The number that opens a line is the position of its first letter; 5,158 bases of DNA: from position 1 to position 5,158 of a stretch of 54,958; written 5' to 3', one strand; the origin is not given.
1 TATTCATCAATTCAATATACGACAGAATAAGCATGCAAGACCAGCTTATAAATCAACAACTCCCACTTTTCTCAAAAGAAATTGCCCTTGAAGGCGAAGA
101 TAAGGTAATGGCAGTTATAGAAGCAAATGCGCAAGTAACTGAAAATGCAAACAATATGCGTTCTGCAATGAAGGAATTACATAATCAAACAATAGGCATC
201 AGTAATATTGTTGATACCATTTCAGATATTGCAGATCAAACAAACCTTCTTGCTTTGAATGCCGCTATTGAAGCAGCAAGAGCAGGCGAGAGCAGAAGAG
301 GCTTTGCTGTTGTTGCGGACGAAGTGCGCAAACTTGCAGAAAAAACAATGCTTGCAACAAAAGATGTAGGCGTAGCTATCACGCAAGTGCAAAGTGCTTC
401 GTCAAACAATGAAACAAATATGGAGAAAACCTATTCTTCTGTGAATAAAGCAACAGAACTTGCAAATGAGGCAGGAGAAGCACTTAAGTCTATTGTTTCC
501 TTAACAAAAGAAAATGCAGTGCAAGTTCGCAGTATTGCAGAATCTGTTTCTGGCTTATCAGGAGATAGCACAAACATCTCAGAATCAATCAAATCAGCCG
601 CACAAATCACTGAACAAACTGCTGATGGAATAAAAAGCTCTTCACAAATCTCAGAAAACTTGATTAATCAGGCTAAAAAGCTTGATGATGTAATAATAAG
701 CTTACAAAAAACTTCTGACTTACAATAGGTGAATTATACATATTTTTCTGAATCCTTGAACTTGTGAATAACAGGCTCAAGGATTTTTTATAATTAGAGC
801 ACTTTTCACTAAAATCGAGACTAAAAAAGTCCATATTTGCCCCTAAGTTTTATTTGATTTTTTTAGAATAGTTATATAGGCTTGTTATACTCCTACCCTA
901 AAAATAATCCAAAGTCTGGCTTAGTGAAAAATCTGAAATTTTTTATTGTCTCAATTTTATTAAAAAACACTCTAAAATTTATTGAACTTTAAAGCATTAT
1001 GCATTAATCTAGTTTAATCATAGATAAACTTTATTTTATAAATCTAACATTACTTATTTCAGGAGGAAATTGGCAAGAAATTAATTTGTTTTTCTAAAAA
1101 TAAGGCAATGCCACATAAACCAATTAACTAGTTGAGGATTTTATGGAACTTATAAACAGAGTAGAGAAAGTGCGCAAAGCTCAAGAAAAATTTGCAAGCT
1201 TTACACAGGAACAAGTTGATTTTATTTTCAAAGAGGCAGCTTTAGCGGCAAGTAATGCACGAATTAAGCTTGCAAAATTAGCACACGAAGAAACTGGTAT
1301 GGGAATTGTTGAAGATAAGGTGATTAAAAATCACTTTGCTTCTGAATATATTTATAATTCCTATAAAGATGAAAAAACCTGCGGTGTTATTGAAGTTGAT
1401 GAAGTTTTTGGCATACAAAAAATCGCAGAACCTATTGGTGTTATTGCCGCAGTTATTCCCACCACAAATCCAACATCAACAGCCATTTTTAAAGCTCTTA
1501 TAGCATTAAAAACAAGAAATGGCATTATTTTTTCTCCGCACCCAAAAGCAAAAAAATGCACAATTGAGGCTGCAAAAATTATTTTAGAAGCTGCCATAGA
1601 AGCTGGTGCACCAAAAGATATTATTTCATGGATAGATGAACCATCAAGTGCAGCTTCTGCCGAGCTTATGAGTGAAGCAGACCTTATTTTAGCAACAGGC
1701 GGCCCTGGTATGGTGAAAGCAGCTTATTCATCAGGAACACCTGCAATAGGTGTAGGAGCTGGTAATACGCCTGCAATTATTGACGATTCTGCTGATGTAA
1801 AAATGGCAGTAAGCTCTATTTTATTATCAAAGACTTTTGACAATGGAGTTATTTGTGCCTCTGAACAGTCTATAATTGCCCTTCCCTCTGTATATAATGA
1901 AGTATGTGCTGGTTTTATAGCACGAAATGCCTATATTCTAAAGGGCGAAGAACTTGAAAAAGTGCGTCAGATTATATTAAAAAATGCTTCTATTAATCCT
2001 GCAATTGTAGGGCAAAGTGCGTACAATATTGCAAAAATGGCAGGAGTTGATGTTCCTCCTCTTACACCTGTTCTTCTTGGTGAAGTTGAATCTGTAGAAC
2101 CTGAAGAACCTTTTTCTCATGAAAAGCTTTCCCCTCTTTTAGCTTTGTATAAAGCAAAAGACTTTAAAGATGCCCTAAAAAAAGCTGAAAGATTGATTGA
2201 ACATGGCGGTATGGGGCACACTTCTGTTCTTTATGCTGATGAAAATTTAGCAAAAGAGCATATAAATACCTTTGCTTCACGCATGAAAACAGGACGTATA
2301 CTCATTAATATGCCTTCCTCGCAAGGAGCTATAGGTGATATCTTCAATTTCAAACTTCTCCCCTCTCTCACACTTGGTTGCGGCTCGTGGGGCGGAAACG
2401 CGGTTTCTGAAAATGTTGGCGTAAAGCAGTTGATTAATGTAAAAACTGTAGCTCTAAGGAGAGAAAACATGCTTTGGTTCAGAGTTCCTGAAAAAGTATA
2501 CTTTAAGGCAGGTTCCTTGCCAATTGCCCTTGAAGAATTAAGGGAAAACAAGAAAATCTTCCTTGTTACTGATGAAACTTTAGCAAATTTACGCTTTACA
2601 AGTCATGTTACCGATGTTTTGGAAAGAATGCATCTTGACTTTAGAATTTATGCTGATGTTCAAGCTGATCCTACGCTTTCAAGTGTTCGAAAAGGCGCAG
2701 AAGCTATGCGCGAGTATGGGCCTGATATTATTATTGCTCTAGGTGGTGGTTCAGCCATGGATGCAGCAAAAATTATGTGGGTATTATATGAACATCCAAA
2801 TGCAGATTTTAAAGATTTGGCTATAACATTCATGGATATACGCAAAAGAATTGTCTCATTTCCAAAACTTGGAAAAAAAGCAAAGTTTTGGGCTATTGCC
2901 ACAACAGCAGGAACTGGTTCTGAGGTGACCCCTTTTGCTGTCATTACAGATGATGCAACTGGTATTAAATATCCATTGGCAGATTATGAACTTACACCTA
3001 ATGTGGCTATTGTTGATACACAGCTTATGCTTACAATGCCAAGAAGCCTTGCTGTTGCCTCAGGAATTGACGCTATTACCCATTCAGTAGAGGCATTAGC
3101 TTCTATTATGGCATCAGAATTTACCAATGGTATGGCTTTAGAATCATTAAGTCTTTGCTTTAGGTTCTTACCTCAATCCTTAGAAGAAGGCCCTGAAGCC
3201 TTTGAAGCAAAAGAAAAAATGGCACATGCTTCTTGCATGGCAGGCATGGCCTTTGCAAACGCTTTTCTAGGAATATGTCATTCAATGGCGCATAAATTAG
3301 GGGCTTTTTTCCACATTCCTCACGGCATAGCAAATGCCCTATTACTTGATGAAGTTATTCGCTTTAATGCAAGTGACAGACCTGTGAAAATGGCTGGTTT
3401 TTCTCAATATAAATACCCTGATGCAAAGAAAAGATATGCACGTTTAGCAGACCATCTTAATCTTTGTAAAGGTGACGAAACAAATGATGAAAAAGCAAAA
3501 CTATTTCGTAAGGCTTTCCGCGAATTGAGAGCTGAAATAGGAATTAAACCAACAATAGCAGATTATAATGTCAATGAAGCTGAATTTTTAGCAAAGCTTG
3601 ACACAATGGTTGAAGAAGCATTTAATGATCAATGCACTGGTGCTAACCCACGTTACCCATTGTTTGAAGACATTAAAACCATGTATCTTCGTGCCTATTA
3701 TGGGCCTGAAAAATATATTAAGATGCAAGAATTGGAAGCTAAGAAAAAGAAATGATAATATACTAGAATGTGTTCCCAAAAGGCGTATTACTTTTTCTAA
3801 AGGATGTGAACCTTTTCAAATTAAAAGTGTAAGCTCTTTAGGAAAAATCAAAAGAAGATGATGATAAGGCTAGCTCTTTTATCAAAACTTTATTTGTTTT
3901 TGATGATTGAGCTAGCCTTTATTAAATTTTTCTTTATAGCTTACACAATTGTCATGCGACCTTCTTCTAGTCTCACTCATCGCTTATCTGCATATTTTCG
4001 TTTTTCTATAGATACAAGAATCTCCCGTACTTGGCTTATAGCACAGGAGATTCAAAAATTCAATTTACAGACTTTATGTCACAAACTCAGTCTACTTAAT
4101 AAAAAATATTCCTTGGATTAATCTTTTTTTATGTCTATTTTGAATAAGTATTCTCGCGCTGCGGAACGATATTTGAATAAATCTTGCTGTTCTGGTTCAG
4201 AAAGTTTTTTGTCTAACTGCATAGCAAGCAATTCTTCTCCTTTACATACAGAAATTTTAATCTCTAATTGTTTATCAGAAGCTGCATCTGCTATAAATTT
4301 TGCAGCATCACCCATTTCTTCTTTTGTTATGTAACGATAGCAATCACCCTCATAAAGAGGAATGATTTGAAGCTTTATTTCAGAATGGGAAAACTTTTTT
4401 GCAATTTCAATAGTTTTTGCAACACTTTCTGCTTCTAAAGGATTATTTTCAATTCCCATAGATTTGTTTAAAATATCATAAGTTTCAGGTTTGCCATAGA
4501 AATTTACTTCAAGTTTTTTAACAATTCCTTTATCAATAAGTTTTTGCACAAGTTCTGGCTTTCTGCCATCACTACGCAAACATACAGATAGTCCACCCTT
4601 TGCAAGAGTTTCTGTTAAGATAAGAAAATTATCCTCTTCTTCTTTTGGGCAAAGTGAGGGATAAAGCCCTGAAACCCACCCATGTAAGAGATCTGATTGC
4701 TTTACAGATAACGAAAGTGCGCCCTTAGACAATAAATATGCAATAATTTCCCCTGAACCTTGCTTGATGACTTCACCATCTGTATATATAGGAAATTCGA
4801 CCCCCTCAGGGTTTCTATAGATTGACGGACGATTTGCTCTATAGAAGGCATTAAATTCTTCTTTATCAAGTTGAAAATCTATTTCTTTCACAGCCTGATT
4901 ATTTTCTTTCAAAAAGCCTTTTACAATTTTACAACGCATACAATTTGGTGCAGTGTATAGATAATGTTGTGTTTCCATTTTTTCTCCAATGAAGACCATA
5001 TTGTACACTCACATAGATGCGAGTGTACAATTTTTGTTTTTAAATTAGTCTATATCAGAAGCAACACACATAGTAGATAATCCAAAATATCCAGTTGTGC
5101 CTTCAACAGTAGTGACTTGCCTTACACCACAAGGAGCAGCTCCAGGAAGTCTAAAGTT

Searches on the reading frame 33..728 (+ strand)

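Call 35: search_protein_families(library=pfam, proteins=[window:33-728:+], max_evalue=0.00001)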
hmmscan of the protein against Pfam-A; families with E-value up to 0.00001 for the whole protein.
window:33-728:+ (231 aa): 1 family
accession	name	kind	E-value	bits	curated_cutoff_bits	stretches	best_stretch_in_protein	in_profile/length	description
PF00015.26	MCPsignal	-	1.5e-39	136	34.6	1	36-193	15-172/172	Methyl-accepting chemotaxis protein (MCP) signalling domain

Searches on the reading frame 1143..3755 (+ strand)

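Call 35: search_protein_families(library=pfam, proteins=[window:1143-3755:+], max_evalue=0.00001)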
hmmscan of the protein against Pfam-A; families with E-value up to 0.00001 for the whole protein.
window:1143-3755:+ (870 aa): 4 families
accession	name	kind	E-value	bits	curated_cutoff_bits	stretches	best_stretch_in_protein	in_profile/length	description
PF25137.1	ADH_Fe_C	-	7e-51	173.1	27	1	638-852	2-194/194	Fe-containing alcohol dehydrogenase family, C-terminal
PF00465.25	Fe-ADH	-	4e-45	153.9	31.3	1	449-626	1-168/168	Iron-containing alcohol dehydrogenase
PF00171.27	Aldedh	-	1.1e-21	77.5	23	1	7-392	35-426/461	Aldehyde dehydrogenase family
PF13685.12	Fe-ADH_2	-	2.6e-09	37.7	28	1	458-545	9-93/149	Iron-containing alcohol dehydrogenase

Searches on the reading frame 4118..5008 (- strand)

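Call 14: search_protein_families(library=ncbifam, proteins=[window:4118-5008:-], max_evalue=0.00001)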
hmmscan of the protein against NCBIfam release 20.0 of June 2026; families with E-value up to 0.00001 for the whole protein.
window:4118-5008:- (296 aa): 1 family
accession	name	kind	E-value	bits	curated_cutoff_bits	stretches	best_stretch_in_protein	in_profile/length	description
TIGR02194.1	GlrX_NrdH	subfamily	5.5e-06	26.5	85.75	0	17-53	3-39/72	glutaredoxin-like protein NrdH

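Call 15: search_protein_families(library=pfam, proteins=[window:4118-5008:-], max_evalue=0.00001)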
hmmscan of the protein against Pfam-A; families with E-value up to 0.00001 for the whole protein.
window:4118-5008:- (296 aa): 0 families
